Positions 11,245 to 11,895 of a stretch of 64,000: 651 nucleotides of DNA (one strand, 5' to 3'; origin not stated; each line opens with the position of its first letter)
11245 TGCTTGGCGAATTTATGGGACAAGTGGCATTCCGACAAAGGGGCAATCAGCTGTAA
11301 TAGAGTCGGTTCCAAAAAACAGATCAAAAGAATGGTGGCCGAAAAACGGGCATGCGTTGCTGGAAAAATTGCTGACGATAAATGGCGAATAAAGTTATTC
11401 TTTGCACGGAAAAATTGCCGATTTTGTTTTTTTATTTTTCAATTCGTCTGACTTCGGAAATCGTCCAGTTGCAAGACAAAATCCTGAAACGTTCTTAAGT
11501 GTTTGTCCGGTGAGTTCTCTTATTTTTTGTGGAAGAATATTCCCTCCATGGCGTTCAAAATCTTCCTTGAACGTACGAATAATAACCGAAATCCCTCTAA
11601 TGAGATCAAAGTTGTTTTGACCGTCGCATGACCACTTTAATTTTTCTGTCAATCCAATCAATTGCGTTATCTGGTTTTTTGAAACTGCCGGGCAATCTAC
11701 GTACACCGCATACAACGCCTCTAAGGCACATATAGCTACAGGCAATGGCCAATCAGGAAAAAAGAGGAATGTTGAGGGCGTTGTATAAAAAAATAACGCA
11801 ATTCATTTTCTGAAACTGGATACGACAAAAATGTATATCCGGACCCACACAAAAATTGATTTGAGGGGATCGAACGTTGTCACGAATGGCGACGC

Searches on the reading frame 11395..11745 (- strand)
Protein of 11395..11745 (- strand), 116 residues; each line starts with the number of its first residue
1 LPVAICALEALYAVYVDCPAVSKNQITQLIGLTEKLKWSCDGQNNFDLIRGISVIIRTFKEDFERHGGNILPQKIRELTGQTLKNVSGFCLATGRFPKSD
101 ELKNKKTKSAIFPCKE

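Call 89: search_protein_families(library=pfam, alignment_id=A8, max_evalue=0.0001)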
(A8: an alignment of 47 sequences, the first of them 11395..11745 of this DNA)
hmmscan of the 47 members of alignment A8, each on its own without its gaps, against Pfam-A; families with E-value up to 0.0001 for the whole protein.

A. member 1, window:11395-11745:- (116 aa): 0 families

B. families by the number of members that match (of 47 scanned): 16 families
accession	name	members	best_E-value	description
PF04002.20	RadC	1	1.2e-38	RadC-like JAB domain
PF00472.26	RF-1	1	1.4e-34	RF-1 domain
PF07505.17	DUF5131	1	4.8e-34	Protein of unknown function (DUF5131)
PF01521.26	Fe-S_biosyn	1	2.1e-21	Iron-sulphur cluster biosynthesis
PF25212.1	HVO_A0114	1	5.2e-19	HVO_A0114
PF01145.31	Band_7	1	1.4e-14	SPFH domain / Band 7 family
PF00583.31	Acetyltransf_1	1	1.7e-12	Acetyltransferase (GNAT) family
PF13508.13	Acetyltransf_7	1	1.5e-11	Acetyltransferase (GNAT) domain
PF13673.13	Acetyltransf_10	1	9.5e-10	Acetyltransferase (GNAT) domain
PF01909.29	NTP_transf_2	1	3.2e-08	Nucleotidyltransferase domain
PF13527.13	Acetyltransf_9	1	2e-07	Acetyltransferase (GNAT) domain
PF18765.7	Polbeta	1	3.1e-07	Polymerase beta, Nucleotidyltransferase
PF01381.28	HTH_3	1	9.3e-07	Helix-turn-helix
PF03865.19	ShlB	1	7.4e-06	Haemolysin secretion/activation protein ShlB/FhaC/HecB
PF00157.23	Pou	1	4e-05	Pou domain - N-terminal to homeobox domain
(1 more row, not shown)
